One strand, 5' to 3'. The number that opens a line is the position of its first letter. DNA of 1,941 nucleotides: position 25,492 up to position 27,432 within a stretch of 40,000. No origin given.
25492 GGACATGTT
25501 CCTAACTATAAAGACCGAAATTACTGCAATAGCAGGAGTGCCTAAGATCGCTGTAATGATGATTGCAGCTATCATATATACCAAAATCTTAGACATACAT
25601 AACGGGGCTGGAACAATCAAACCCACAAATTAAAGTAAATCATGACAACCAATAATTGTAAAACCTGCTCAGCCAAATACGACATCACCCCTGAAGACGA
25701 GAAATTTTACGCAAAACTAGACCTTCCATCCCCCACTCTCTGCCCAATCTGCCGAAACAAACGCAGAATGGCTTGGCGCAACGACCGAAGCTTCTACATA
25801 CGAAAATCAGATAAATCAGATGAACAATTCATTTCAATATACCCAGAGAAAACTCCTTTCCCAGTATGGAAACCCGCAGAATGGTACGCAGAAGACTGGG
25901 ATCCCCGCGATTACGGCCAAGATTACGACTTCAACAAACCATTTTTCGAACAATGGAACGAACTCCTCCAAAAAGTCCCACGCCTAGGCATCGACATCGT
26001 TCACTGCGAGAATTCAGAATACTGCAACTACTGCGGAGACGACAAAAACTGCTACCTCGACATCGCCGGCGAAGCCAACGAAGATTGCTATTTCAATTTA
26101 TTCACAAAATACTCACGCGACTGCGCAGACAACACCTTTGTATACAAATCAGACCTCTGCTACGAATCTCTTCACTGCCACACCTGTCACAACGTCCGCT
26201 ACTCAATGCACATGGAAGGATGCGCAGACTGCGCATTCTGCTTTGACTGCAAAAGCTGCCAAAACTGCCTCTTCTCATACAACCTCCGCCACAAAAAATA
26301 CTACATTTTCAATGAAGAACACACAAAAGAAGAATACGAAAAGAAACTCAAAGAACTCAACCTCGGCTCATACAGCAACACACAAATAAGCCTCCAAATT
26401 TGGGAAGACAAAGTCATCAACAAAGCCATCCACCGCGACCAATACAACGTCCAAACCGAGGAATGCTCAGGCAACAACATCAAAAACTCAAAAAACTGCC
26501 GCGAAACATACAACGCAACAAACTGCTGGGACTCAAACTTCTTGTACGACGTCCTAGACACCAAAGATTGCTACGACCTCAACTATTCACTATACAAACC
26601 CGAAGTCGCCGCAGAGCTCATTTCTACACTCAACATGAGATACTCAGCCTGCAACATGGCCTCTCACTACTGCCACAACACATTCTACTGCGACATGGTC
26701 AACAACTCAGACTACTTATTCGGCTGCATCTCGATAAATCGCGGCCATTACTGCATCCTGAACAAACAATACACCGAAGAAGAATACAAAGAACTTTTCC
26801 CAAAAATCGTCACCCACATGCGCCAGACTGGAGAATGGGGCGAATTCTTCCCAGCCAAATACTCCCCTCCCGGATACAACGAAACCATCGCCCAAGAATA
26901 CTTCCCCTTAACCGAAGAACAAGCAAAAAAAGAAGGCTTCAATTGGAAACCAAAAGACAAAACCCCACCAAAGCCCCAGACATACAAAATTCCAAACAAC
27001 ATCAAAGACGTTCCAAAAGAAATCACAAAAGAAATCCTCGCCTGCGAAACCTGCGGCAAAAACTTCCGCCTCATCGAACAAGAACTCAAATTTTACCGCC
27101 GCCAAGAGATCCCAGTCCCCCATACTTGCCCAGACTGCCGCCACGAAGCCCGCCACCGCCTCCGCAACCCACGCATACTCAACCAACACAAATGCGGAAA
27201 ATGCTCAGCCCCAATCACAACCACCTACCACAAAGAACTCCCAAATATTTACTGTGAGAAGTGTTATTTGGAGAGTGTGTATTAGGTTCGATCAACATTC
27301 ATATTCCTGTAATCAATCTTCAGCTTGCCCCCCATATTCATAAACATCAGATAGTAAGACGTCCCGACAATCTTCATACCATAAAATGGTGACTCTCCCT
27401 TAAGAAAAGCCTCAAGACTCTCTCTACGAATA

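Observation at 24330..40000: Five-member cluster of cysteine-ladder proteins that I cannot assign to any characterised family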

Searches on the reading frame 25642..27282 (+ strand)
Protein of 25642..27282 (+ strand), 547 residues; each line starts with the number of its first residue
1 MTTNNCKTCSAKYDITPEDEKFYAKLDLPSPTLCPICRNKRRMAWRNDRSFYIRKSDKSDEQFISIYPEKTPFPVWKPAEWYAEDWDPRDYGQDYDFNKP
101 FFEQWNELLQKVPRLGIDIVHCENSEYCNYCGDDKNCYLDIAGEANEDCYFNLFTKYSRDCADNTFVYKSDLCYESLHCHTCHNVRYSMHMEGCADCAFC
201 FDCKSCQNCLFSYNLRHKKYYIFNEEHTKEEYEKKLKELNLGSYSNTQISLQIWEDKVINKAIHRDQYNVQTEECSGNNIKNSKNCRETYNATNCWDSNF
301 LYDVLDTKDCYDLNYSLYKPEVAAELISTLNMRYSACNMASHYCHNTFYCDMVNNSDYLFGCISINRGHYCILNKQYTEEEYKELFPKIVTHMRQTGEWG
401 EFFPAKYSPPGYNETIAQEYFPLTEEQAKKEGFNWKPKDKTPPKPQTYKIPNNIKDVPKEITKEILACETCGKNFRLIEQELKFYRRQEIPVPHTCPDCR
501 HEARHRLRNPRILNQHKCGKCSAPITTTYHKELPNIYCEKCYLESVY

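Call 4: search_protein_families(library=pfam, proteins=[window:25642-27282:+], max_evalue=1)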
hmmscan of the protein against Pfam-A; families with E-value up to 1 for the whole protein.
window:25642-27282:+ (547 aa): 2 families
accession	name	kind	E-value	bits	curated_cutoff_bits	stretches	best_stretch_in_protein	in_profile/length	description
PF13451.12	zf_Tbcl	-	1.2e-05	25.6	24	2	466-506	5-46/48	Probable treble clef domain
PF13719.11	Zn_ribbon_5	-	0.71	10.1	29.3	1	465-483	2-20/37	zinc-ribbon domain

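Call 5: search_protein_families(library=ncbifam, proteins=[window:25642-27282:+], max_evalue=1)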
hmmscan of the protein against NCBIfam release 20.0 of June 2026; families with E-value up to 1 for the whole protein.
window:25642-27282:+ (547 aa): 2 families
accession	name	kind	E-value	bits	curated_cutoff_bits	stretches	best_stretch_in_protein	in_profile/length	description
NF040949.1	minchrom_main_MCM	domain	0.036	12.3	940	0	454-507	121-172/682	minichromosome maintenance protein MCM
NF047682.1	LIC12628_fam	subfamily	0.27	11.3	65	0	376-400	11-34/42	LIC12628 family protein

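Call 9: search_solved_structures(query=window:25642-27282:+, max_evalue=1)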
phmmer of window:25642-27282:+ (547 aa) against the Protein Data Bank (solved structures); distinct sequences matched with E-value up to 1: 2.
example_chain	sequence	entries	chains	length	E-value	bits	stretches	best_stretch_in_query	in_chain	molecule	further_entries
12ul_A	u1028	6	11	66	0.37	12.5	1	466-519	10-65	B-cell lymphoma/leukemia 11B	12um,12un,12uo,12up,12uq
4h08_A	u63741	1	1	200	0.5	12.1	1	362-426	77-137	Putative hydrolase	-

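Call 24: find_homologous_proteins(query=window:25642-27282:+)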
Query window:25642-27282:+ (547 aa): 6350 proteins with E <= 0.001 among 8000 candidates; the best 120 are listed.
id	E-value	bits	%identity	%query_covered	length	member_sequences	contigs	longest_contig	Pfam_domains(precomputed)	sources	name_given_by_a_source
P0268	0.0e+0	1190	88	100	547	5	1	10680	PF13451.13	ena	-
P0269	0.0e+0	1128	85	99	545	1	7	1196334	-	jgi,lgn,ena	jgi:hypothetical protein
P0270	6.0e-270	915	70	99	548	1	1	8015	-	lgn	-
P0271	9.8e-240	815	62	100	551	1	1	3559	-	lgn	-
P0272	2.2e-237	808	62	99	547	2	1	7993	PF13451.13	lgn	-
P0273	2.7e-237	807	61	99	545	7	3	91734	-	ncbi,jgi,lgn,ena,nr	ncbi:MAG: hypothetical protein US89_C0001G0041 [Candidatus Peregrinibacteria bacterium GW2011_GWF2_3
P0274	4.4e-237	807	61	100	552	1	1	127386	PF13451.13,PF23477.2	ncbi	ncbi:zinc-ribbon domain containing protein [Patescibacteria group bacterium]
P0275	4.8e-237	806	65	99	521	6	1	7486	PF13451.13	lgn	-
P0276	1.0e-234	799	62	97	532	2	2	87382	-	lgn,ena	-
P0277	7.2e-230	783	60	99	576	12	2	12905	PF13451.13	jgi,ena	jgi:hypothetical protein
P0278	8.7e-228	776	59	99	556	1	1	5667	-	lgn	-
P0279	8.7e-226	769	58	100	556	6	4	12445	-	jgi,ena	-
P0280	5.9e-225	766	60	100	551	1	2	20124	-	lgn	-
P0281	2.0e-224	765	58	99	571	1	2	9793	PF13451.13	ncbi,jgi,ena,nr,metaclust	ncbi:MAG: hypothetical protein UY05_C0045G0003 [Candidatus Peregrinibacteria bacterium GW2011_GWA2_4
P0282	4.8e-224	763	60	99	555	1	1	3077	PF13451.13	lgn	-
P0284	1.6e-222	758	58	99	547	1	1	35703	PF13451.13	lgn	-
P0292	2.5e-217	741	57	99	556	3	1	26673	PF13451.13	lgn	-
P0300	7.1e-214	730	60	99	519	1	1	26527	PF13451.13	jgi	-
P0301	1.1e-213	729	56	100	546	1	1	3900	PF13451.13,PF23477.2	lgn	-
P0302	1.4e-213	729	57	99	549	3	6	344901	PF13451.13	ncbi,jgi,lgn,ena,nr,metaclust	ncbi:MAG: hypothetical protein UT55_C0044G0002 [Candidatus Peregrinibacteria bacterium GW2011_GWE2_3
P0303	1.5e-213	729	57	99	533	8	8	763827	PF13451.13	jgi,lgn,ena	jgi:hypothetical protein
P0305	1.4e-212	726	57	100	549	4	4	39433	PF13451.13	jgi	jgi:hypothetical protein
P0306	3.0e-212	725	57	99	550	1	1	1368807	-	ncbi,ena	-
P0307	6.1e-212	723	57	99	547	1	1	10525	PF13451.13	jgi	-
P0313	6.6e-211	720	57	99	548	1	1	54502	PF13451.13,PF23477.2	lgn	-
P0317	1.6e-209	716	57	99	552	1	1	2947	PF13451.13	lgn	-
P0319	2.1e-208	712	56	99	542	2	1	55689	PF13451.13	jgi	jgi:hypothetical protein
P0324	1.2e-207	709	55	99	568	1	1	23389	PF13451.13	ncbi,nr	ncbi:MAG: zinc-ribbon domain containing protein [bacterium]|nr:zinc-ribbon domain containing protein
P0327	1.7e-207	709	56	99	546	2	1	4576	PF13451.13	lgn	-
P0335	3.6e-205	701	57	100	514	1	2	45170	PF13451.13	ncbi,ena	-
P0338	8.6e-205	700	56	99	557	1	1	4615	PF13451.13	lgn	-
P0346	1.2e-202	693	53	100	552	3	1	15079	PF13451.13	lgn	-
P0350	1.0e-201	690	54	99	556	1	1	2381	PF13451.13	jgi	jgi:hypothetical protein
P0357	1.6e-200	686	53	99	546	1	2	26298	PF13451.13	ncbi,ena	-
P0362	6.8e-200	684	54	100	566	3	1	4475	PF13451.13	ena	-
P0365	1.3e-199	683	54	99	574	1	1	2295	PF13451.13,PF23477.2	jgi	jgi:CxxC-x17-CxxC domain-containing protein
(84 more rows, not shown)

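Call 28: find_related_loci(query=A2, collection=genome_contigs, flank=6000)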
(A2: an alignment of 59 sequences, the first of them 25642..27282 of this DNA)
Query A2 (547 aa) in genome_contigs; peptide patterns used: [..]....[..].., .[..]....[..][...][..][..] (x = any residue, [..] = any of these).
600 stretches matched a pattern (row limit reached: there are more); 586 encode a relative of the query (tblastn E <= 1e-3); the best 80 are kept; 79 distinct loci.
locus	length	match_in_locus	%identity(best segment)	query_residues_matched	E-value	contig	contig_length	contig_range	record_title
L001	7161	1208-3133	58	2-547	0e+0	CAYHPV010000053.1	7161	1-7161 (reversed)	MAG TPA_asm: uncultured Candidatus Peribacteria bacterium isolate ERP119705_co15_16 genome assembly, contig: NODE_13117_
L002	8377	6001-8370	55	4-547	0e+0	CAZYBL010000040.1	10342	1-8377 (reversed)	MAG TPA_asm: uncultured Candidatus Peribacteria bacterium isolate SRP077602_co2_120 genome assembly, contig: NODE_9753_l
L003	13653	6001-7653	56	5-547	0e+0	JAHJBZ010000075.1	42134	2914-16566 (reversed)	MAG: Patescibacteria group bacterium isolate Modern_marine.mb.280 Modern_marine.mb.280_k141_2198475, whole genome shotgu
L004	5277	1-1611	56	7-546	0e+0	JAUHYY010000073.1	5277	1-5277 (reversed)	MAG: bacterium isolate 3_bin.90 NODE_19435_length_5277_cov_0.824660, whole genome shotgun sequence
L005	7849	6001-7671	56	3-547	0e+0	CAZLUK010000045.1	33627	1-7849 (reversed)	MAG TPA_asm: uncultured Candidatus Peribacteria bacterium isolate binchicken_co203_97 genome assembly, contig: k141_3258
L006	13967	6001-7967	54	5-547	0e+0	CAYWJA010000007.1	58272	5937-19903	MAG TPA_asm: uncultured Candidatus Peribacteria bacterium isolate SRP077602_co2_400 genome assembly, contig: NODE_807_le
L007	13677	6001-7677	54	3-547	0e+0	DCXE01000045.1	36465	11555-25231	MAG TPA_asm: Candidatus Peribacter sp. UBA2144 UBA2144_contig_3316, whole genome shotgun sequence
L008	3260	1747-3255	57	3-496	0e+0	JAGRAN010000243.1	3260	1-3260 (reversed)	MAG: Bdellovibrionales bacterium isolate HKST-UBA19 2009_454649, whole genome shotgun sequence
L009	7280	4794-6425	45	6-547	1e-149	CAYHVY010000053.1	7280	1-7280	MAG TPA_asm: uncultured Candidatus Peribacteria bacterium isolate ERP119705_co15_608 genome assembly, contig: NODE_12812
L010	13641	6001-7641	41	3-546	1e-141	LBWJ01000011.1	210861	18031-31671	MAG: Candidatus Peregrinibacteria bacterium GW2011_GWC2_39_14 UT33_C0011, whole genome shotgun sequence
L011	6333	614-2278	42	3-547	4e-140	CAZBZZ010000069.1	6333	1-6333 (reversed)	MAG TPA_asm: uncultured Candidatus Peribacteria bacterium isolate SRP077602_co5_130 genome assembly, contig: NODE_46861_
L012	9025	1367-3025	42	2-547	4e-139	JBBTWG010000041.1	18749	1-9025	MAG: Patescibacteria group bacterium isolate H41-bin255_1 H41_bin255_1_000000000041, whole genome shotgun sequence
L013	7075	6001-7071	58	6-534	2e-138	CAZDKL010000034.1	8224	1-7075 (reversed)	MAG TPA_asm: uncultured Candidatus Peribacteria bacterium isolate SRP077602_co6_363 genome assembly, contig: NODE_13105_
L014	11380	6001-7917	39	3-547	1e-137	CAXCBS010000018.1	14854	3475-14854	MAG TPA_asm: uncultured Candidatus Peregrinibacteria bacterium isolate SRR3723783_concoct_125 genome assembly, contig: E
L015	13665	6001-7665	41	1-547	1e-135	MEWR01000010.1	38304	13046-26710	MAG: Candidatus Abawacabacteria bacterium RBG_16_42_10 RBG_16_scaffold_2010, whole genome shotgun sequence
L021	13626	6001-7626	41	8-546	9e-133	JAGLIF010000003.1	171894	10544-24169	MAG: Candidatus Gracilibacteria bacterium isolate RS_2_30 ROV157_2.bin.30.fa_3, whole genome shotgun sequence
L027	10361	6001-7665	41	2-547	1e-129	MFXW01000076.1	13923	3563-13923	MAG: Candidatus Peribacteria bacterium RIFCSPHIGHO2_02_FULL_53_20 rifcsphigho2_02_scaffold_8367, whole genome shotgun se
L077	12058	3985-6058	37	1-547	4e-121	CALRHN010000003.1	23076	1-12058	MAG: Candidatus Nomurabacteria bacterium isolate Ike-100m-35 genome assembly, contig: Ike-100-c762, whole genome shotgun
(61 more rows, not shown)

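Call 40: search_solved_structures(query=A2, max_evalue=10)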
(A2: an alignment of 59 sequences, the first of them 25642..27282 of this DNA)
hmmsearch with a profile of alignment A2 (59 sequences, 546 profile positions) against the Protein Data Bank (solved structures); distinct sequences matched with E-value up to 10: 5.
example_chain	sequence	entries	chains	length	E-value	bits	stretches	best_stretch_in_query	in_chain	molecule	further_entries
1ctl_A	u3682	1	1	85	0.013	17.3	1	512-544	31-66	AVIAN CYSTEINE RICH PROTEIN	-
1b8t_A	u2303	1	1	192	0.1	14.4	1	512-544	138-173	PROTEIN (CRP1)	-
2o13_A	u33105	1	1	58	0.27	13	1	512-544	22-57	Muscle LIM protein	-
1ibi_A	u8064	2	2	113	0.33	12.7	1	515-544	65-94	CYSTEINE-RICH PROTEIN 2 | CYSTEINE AND GLYCINE-RICH PROTEIN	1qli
1cxx_A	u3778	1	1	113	0.35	12.6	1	515-544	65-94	CYSTEINE AND GLYCINE-RICH PROTEIN CRP2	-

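Call 41: predict_structure(alignment_id=A2)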
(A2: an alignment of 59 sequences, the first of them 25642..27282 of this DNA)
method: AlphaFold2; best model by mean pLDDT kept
length: 547 residues; sequences in the alignment: 59
mean_pLDDT: 82.7   pTM: 0.85
mean pLDDT of the five models: 82.7, 81.6, 81.1, 80.5, 77.7
residues with pLDDT >= 90: 235; 70-90: 211; 50-70: 99; < 50: 2
segments of 3 or more residues with pLDDT < 50: none
pLDDT, mean of each block of 10 residues (from residue 1): 90 90 90 91 88 94 92 94 93 97 96 89 77 71 68 73 75 74 69 66 64 63 77 86 92 84 77 66 70 66 65 66 65 70 70 71 88 95 96 95 92 90 94 86 88 96 94 91 92 91 85 90 90 81 86
secondary structure, 60 per line:
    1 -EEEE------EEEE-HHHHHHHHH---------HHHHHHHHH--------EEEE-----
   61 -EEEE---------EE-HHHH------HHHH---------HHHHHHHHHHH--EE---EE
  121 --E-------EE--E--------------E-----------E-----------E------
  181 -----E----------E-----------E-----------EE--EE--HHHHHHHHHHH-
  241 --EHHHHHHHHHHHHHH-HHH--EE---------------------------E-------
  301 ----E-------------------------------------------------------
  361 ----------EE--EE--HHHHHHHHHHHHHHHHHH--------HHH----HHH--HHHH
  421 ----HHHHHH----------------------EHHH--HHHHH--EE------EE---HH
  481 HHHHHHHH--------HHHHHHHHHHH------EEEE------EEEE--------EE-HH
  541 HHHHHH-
elements in order: E2-5 E12-15 H17-25 H35-43 E52-55 E62-65 H78-81 H88-91 H101-111 H229-239 H244-257 H379-396 H417-420 H425-430 H459-463 H479-488 H497-507 E514-517 E524-527 H539-546

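Call 44: fold_search(model_id=the predicted structure, library=pdb)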
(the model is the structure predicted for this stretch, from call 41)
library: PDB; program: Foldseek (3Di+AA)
matches with E <= 10: 34; with E <= 0.001: 0
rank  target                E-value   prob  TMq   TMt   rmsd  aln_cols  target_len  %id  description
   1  2rsj_MODEL_1_A        1.3e+00  0.04  0.05  0.16  15.9        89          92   24  Solution structures of the DNA-binding domains of immune-related zinc-finger protein ZFAT (released 2013-03-13)
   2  5wjq_D                2.6e+00  0.03  0.04  0.07  12.0        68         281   24  mouseZFP568-ZnF2-11 in complex with DNA (released 2018-03-07)
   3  2dlq_MODEL_1_A        2.9e+00  0.02  0.04  0.11  14.1        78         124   26  Solution structure of the tandem four zf-C2H2 domain repeats of murine GLI-Kruppel family member HKR3 (released 2006-10-20)
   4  3eh0_A                2.9e+00  0.01  0.07  0.10  17.0       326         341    8  Crystal Structure of LpxD from Escherichia coli (released 2009-08-18)
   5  9e6s_A                3.4e+00  0.02  0.05  0.18  10.8        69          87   23  BCL11A ZF4-6 with K784T Mutation in Complex with a DNA Sequence Observed in the Human Globin Locus Containing Motif TG (released 2025-04-09)
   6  7y3l_A                3.5e+00  0.04  0.04  0.25  11.3        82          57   18  Structure of SALL3 ZFC4 bound with 12 bp AT-rich dsDNA (released 2022-10-26)
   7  7eyi_G                3.7e+00  0.03  0.05  0.15  13.0        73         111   18  Crystal structure of ZBTB7A in complex with gamma-globin -200 sequence element with C-194A mutation (released 2021-09-01)
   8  3hcs_A                4.1e+00  0.03  0.07  0.15   8.9        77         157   22  Crystal structure of the N-terminal domain of TRAF6 (released 2009-05-26)
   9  5v3j_F                4.1e+00  0.02  0.05  0.07  12.1        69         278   23  mouseZFP568-ZnF1-10 in complex with DNA (released 2018-03-07)
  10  8iuf_G3               4.1e+00  0.02  0.08  0.13  13.8       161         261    7  Cryo-EM structure of Euglena gracilis super-complex I+III2+IV, composite (released 2024-02-28)
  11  9yln_A                4.5e+00  0.01  0.05  0.15  10.6        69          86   23  BCL11A ZF4-6 in Complex with a DNA Sequence Observed in the Human Globin Locus Containing Motif TGGCCA (12-mer) (released 2026-03-04)
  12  7n5u_A                5.0e+00  0.01  0.05  0.16  11.2        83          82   18  ZBTB7A Zinc Finger Domain Bound to DNA Duplex Containing GGACCC (Oligo 21) (released 2022-06-08)
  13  9ylp_A                5.3e+00  0.02  0.04  0.23  13.0        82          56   21  BCL11A ZF2-3 in Complex with a DNA Sequence Observed in the Human Globin Locus Containing Motif TGTCCA (C2221 Crystal  (released 2026-03-04)
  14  1g97                  5.8e+00  0.01  0.08  0.09  18.9       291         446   11  S.PNEUMONIAE GLMU COMPLEXED WITH UDP-N-ACETYLGLUCOSAMINE AND MG2+ (released 2001-05-22)
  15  7eyi_H                6.1e+00  0.01  0.04  0.13  12.6        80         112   18  Crystal structure of ZBTB7A in complex with gamma-globin -200 sequence element with C-194A mutation (released 2021-09-01)
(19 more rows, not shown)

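Call 46: search_protein_families(library=pfam, proteins=[L027:4691-5548:-, L021:1-2481:-, L077:6958-7536:+, L003:11092-11691:-], max_evalue=0.01)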
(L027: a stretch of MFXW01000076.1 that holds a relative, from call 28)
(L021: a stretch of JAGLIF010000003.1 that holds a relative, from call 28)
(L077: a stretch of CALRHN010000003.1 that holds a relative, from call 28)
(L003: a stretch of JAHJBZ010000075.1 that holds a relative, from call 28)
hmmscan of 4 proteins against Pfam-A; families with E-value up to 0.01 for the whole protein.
L027:4691-5548:- (285 aa): 1 family
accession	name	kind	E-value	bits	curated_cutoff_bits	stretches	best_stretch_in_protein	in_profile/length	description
PF01978.25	TrmB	-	8.3e-08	32.4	25.6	1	28-86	2-59/68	Sugar-specific transcriptional regulator TrmB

L021:1-2481:- (827 aa): 9 families
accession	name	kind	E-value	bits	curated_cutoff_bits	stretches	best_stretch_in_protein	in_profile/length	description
PF10412.15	TrwB_AAD_bind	-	1.7e-10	40.8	20.5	1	404-712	15-309/387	Type IV secretion-system coupling protein DNA-binding domain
PF01935.23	DUF87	-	6.6e-09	36.6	23.2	1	404-478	23-84/220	Helicase HerA, central domain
PF02534.20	T4SS-DNA_transf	-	1.2e-08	34.7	20.1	1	391-477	39-114/468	Type IV secretory system Conjugative DNA transfer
PF12696.13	TraG-D_C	-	5.2e-06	26.8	22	1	655-730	3-84/126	TraM recognition site of TraD and TraG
PF25199.1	nSTAND_NTPase5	-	0.00022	21.5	34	1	402-477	39-116/145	Novel STAND NTPase 5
PF13401.12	AAA_22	-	0.00032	21.4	27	1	403-439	4-40/130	AAA domain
PF00270.35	DEAD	-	0.0027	17.9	26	0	393-452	3-65/167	DEAD/DEAH box helicase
PF13191.12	AAA_16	-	0.0044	18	32.6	0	403-432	23-52/167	AAA ATPase domain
PF20720.3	nSTAND3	-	0.0052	16.9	27.2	0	398-464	11-72/155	Novel STAND NTPase 3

L077:6958-7536:+ (192 aa): 0 families

L003:11092-11691:- (199 aa): 2 families
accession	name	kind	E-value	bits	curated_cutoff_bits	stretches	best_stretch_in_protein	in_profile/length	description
PF10543.14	ORF6N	-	4.9e-32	110.5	27.8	1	26-121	3-86/86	ORF6N domain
PF09669.15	Phage_pRha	-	0.0019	19.1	29.9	0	50-143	16-91/91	Phage regulatory protein Rha (Phage_pRha)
